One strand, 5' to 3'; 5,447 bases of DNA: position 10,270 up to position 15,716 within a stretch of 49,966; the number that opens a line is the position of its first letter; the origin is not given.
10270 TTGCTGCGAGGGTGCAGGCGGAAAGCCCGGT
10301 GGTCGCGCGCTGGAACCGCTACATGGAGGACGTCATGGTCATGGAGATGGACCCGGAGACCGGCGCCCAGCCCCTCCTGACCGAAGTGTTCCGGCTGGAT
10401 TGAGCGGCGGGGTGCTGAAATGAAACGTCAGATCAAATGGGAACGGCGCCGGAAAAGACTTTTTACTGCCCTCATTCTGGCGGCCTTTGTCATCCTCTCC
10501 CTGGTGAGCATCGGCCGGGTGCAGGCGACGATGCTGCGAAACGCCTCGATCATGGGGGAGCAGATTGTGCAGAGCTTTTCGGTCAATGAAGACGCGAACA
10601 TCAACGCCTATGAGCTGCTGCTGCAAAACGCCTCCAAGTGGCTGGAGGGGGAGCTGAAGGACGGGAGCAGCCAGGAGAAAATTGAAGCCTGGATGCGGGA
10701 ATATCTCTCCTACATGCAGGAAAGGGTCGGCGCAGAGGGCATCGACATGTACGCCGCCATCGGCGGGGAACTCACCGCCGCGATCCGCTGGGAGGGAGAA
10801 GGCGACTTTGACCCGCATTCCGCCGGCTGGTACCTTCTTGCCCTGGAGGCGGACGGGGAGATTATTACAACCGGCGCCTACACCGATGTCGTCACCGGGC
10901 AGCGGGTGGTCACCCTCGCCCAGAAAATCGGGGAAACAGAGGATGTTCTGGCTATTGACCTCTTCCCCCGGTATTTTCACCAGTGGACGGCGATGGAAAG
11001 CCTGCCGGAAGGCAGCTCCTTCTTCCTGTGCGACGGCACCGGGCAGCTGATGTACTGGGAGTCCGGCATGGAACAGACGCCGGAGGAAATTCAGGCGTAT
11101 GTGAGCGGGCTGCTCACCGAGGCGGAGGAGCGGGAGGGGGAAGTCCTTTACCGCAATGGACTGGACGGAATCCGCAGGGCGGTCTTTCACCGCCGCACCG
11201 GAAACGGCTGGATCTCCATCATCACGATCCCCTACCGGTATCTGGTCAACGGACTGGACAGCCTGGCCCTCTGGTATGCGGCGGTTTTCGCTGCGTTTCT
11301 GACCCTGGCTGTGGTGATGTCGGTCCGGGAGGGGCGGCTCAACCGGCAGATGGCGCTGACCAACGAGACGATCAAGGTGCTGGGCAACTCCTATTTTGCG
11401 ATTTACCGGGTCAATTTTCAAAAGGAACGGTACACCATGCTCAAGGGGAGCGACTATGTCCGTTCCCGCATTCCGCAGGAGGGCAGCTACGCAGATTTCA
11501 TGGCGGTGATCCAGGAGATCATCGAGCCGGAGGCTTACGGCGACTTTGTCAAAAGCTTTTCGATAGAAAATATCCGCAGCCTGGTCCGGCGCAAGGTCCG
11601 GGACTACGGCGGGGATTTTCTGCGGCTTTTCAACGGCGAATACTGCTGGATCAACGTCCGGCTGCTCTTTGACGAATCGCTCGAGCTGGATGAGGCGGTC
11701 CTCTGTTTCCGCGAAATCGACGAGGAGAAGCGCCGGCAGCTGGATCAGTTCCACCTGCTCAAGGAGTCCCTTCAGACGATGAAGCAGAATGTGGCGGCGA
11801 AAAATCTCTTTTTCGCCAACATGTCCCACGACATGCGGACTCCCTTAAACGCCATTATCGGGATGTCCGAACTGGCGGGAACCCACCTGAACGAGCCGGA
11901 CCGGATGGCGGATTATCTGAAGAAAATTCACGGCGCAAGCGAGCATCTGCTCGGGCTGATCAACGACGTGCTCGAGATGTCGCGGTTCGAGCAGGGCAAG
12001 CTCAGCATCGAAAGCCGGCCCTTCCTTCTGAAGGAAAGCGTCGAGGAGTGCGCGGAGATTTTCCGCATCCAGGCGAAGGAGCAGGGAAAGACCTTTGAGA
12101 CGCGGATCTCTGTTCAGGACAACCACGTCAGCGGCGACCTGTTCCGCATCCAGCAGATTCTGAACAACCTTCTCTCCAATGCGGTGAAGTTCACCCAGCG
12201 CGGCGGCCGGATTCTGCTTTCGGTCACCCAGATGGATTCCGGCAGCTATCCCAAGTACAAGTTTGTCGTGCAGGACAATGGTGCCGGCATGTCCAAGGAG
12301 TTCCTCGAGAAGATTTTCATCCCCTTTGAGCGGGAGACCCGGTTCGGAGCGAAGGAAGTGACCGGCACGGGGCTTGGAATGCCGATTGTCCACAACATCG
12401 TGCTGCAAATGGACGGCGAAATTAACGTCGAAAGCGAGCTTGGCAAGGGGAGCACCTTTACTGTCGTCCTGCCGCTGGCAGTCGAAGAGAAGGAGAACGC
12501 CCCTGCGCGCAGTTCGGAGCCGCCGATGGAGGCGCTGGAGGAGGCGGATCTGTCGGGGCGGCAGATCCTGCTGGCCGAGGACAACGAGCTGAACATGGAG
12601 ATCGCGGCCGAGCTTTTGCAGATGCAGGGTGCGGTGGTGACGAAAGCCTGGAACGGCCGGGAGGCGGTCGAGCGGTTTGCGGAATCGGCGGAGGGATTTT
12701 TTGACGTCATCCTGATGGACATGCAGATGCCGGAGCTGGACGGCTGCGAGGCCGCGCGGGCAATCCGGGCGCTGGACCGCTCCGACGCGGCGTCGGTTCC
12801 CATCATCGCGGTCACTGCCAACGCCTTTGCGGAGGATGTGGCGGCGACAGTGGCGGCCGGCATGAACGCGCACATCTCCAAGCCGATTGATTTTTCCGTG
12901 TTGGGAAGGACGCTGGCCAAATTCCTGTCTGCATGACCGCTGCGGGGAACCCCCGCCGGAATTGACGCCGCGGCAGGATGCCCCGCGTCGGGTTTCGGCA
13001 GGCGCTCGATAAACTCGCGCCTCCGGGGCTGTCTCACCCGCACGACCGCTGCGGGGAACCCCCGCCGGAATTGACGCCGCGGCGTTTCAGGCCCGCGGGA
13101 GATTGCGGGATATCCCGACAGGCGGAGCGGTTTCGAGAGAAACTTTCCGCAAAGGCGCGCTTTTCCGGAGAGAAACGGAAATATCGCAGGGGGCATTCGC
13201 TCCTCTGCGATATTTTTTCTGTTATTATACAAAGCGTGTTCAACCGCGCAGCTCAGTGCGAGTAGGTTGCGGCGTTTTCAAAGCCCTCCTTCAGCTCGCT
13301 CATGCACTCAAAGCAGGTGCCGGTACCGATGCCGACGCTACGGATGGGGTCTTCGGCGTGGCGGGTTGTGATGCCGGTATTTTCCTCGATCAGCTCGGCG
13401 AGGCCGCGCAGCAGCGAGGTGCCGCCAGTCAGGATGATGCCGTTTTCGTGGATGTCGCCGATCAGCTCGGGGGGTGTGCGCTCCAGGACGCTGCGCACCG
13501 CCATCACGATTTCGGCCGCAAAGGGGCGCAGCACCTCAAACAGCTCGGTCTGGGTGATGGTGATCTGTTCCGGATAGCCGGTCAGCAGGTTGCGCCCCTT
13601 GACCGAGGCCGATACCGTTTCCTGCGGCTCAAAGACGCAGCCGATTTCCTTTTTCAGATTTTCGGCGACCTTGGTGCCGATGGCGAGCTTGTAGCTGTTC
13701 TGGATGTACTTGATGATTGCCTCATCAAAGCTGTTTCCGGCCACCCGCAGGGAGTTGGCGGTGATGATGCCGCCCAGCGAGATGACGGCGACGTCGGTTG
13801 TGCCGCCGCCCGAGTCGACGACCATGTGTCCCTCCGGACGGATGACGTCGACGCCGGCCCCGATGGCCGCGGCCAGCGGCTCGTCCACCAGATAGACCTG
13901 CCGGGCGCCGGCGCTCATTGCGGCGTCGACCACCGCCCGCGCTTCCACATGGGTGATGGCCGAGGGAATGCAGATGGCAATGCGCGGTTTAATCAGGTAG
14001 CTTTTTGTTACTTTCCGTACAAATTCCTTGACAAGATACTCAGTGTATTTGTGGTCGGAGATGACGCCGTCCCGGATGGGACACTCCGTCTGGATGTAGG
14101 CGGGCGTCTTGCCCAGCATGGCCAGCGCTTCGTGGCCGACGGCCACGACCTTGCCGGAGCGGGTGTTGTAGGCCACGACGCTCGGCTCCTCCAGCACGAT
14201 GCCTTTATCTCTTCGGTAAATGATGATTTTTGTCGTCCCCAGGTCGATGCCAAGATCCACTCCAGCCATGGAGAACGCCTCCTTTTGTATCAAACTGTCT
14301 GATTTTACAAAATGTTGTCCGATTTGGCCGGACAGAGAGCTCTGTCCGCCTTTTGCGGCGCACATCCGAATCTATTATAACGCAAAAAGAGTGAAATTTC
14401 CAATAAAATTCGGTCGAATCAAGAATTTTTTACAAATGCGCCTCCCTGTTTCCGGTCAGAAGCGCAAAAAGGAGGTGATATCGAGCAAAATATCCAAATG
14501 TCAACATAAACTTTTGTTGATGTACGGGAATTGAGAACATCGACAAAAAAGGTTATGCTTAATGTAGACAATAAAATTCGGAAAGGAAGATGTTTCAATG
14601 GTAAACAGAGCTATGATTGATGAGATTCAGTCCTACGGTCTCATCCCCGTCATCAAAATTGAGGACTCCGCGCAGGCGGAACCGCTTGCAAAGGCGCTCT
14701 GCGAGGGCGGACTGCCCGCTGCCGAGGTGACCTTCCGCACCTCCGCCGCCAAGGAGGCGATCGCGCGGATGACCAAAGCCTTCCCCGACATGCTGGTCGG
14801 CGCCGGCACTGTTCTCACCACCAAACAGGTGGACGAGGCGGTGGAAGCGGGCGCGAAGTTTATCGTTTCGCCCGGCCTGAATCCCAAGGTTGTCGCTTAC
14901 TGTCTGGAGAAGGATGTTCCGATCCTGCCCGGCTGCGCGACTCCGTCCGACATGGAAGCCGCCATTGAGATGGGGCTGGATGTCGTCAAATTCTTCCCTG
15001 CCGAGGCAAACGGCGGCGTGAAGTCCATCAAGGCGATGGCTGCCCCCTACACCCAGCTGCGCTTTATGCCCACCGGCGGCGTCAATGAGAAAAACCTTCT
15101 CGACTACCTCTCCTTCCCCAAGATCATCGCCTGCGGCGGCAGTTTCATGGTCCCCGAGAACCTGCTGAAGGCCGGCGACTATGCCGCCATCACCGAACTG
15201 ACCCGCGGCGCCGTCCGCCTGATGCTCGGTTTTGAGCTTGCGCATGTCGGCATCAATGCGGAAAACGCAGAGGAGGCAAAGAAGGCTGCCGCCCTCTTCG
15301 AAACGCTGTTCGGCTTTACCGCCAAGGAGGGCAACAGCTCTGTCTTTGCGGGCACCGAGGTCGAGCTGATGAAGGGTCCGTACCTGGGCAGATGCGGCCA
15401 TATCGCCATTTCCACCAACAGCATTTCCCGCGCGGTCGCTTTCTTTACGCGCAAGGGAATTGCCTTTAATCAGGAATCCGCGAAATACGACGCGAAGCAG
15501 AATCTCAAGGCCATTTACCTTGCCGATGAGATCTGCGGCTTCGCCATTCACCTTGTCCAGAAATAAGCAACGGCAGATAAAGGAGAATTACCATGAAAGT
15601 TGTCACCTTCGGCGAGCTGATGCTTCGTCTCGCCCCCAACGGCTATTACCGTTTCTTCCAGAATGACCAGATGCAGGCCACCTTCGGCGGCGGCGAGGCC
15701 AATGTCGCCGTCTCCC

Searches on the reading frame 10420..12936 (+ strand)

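Call 69: search_protein_families(library=pfam, proteins=[window:10420-12936:+], max_evalue=0.00001)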
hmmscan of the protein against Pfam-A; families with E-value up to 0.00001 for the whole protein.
window:10420-12936:+ (838 aa): 4 families
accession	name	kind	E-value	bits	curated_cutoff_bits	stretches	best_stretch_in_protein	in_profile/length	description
PF02518.31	HATPase_c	-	3.3e-25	89.1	26.4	1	573-687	2-110/111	Histidine kinase-, DNA gyrase B-, and HSP90-like ATPase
PF00072.30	Response_reg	-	1.5e-22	80.3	30.2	1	716-828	1-106/111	Response regulator receiver domain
PF00512.31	HisKA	-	8.1e-19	67.9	26.9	1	460-526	1-66/66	His Kinase A (phospho-acceptor) domain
PF02743.24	dCache_1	-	2.1e-06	27.9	45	1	116-211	79-180/240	Cache domain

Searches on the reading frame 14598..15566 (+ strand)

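Call 70: search_protein_families(library=pfam, proteins=[window:14598-15566:+], max_evalue=0.00001)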
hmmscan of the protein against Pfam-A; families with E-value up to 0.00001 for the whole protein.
window:14598-15566:+ (322 aa): 1 family
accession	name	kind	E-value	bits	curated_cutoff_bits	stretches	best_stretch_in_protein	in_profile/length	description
PF01081.25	Aldolase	-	2.2e-70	236.5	27.8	1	10-201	5-196/196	KDPG and KHG aldolase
